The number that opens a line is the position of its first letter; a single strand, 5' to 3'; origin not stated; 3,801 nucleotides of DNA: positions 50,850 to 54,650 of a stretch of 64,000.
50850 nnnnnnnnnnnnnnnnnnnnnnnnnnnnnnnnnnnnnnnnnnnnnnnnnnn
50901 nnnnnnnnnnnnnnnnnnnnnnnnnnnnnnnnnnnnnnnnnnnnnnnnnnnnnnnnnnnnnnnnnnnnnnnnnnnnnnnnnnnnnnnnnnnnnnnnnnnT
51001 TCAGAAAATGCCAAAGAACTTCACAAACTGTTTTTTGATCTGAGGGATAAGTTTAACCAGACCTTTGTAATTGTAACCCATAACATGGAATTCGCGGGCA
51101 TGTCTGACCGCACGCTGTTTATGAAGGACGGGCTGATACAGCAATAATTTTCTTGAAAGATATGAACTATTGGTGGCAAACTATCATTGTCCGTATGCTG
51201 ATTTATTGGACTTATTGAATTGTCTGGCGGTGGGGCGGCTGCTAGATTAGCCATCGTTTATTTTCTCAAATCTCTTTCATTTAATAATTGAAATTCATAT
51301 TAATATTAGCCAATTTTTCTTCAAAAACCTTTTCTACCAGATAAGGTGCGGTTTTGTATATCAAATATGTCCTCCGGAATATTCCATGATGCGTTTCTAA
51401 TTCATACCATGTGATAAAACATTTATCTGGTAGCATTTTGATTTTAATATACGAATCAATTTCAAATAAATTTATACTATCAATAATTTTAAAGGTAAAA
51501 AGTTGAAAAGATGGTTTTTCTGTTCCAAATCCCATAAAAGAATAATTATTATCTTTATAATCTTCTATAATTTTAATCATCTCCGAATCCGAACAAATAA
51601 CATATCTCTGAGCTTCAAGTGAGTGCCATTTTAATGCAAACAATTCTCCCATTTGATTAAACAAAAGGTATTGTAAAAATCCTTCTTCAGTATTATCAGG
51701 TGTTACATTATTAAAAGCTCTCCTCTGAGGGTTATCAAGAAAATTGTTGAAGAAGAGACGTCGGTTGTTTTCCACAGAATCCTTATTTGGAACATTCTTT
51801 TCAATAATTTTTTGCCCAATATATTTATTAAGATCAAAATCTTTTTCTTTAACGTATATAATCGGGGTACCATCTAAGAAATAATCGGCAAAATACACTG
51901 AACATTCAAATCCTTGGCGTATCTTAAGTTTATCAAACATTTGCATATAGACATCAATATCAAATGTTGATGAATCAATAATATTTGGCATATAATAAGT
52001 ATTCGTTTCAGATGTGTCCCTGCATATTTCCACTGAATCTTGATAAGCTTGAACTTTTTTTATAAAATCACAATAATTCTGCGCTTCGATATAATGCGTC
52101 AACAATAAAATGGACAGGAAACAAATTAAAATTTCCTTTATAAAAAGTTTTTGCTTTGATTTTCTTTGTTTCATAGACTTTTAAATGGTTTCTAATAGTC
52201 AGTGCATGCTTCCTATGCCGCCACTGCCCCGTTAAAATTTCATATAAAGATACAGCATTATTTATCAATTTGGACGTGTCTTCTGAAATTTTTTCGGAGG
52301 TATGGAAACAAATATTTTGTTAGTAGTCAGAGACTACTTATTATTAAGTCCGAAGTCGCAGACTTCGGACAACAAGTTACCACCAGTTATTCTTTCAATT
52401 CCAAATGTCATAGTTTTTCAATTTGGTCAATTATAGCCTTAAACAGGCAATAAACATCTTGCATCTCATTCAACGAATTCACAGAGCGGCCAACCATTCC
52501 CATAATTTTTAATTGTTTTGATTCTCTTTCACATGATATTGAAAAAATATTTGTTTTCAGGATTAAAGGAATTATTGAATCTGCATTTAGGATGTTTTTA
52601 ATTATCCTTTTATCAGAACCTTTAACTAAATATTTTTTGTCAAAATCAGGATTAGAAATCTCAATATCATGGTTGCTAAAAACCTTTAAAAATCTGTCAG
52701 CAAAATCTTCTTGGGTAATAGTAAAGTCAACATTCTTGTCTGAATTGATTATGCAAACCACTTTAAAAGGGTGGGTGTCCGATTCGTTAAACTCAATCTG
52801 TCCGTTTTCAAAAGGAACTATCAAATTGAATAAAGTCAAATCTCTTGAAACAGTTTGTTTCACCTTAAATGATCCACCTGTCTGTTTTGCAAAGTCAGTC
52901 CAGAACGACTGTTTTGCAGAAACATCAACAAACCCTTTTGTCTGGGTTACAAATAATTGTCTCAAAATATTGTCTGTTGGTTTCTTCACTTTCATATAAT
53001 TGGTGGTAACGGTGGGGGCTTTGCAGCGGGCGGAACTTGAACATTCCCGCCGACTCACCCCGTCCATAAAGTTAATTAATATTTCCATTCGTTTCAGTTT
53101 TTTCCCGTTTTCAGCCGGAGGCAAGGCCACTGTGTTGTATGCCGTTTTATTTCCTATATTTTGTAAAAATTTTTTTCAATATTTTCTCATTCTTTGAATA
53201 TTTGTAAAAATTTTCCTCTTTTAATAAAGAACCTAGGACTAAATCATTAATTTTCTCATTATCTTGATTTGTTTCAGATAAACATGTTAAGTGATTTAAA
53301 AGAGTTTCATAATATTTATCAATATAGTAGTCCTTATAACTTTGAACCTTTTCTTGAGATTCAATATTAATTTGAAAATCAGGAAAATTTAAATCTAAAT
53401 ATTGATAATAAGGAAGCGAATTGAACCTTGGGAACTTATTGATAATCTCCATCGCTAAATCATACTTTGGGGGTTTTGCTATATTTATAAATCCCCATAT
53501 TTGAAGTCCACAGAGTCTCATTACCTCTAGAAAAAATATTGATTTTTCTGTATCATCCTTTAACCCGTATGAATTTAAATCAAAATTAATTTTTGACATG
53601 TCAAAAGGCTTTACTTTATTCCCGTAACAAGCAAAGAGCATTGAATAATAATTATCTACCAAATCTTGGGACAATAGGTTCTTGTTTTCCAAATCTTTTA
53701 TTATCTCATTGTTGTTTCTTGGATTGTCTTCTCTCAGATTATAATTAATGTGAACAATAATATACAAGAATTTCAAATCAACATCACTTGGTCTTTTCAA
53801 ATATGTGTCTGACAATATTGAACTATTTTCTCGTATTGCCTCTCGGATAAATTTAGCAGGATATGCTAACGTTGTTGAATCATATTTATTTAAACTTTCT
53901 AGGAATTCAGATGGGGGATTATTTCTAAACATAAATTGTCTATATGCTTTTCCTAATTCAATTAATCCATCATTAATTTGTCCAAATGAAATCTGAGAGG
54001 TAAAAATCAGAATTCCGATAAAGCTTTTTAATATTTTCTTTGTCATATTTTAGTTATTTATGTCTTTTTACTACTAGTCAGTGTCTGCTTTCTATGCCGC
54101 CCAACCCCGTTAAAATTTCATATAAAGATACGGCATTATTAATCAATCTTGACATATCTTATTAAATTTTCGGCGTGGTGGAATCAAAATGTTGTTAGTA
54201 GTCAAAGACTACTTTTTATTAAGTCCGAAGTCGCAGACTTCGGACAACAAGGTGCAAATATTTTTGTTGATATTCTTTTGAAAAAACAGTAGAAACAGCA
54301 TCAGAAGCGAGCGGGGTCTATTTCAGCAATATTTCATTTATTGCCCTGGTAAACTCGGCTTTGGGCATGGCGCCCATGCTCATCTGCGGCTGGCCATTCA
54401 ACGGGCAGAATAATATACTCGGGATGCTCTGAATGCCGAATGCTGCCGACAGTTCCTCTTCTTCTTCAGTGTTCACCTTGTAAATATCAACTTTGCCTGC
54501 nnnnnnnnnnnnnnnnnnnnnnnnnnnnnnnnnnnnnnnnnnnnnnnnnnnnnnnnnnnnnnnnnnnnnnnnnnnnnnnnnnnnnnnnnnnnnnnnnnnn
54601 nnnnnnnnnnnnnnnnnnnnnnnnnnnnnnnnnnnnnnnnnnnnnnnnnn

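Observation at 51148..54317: Low-GC three-gene islet between the LolD-like ABC ATPase gene and thioredoxin, with a duplicated ~180-bp hairpin-plus-leader module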

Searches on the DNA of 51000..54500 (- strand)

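Call 7: search_rna_families(source=window, start=51000, end=54500, threshold=evalue, max_evalue=10, show_alignments=3)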
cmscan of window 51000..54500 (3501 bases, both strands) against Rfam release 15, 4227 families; matches with E-value up to 10: 4.
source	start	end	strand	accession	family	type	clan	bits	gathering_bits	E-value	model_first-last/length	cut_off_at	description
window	53374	53451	+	RF02406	snoR120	Gene; snRNA; snoRNA; CD-box;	-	22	55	5.7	1-74/74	no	Small nucleolar RNA snoR120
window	53904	53978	-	RF00086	SNORD27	Gene; snRNA; snoRNA; CD-box;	-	20.4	52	5.7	1-71/71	no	Small nucleolar RNA SNORD27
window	52360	52465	-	RF04328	snR107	Gene; snRNA; snoRNA; CD-box;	-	19.1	44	3.3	1-118/118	no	Fungal C/D box small nucleolar RNA 107 family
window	52883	52918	-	RF03050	RAGATH-25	Gene; sRNA;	-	13.8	49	7.9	1-50/50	no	RAGATH-25 RNA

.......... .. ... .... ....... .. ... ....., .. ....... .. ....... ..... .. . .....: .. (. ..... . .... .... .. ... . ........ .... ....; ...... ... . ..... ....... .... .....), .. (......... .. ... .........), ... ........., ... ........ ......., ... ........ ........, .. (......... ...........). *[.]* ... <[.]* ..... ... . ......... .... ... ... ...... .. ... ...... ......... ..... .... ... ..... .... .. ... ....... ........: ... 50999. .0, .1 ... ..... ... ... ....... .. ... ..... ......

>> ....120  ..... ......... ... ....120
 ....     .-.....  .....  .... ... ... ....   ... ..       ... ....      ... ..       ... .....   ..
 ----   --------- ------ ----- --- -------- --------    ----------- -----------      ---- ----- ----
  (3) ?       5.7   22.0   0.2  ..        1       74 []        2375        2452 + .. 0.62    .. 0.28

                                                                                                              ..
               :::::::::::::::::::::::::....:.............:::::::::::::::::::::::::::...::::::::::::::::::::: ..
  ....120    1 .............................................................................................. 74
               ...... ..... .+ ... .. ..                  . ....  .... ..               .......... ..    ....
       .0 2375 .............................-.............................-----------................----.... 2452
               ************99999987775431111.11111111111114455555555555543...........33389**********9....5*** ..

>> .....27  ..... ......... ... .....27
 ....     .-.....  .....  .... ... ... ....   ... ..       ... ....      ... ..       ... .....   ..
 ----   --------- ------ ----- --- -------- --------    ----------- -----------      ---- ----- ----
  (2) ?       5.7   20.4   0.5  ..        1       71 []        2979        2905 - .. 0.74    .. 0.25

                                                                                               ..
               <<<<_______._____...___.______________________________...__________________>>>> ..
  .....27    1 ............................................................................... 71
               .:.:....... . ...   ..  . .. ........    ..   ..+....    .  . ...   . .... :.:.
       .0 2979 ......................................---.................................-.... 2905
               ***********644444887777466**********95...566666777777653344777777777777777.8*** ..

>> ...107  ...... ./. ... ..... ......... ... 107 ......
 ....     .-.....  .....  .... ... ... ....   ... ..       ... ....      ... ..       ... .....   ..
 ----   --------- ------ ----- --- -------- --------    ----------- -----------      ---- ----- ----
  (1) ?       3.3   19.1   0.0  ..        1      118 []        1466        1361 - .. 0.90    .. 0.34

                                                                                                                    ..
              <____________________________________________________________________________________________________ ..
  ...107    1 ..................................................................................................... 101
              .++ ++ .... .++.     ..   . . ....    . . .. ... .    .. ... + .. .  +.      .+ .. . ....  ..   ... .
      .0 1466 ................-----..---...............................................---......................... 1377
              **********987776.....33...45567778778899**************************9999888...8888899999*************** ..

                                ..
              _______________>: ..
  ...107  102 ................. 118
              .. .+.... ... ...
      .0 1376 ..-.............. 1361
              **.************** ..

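Call 101: search_dna_similar(query=window:52175-52387:-, collection=plasmids, mode=distant, max_evalue=0.01, max_rows=15)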
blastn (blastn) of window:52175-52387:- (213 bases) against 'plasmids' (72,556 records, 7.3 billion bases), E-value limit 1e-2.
No match.
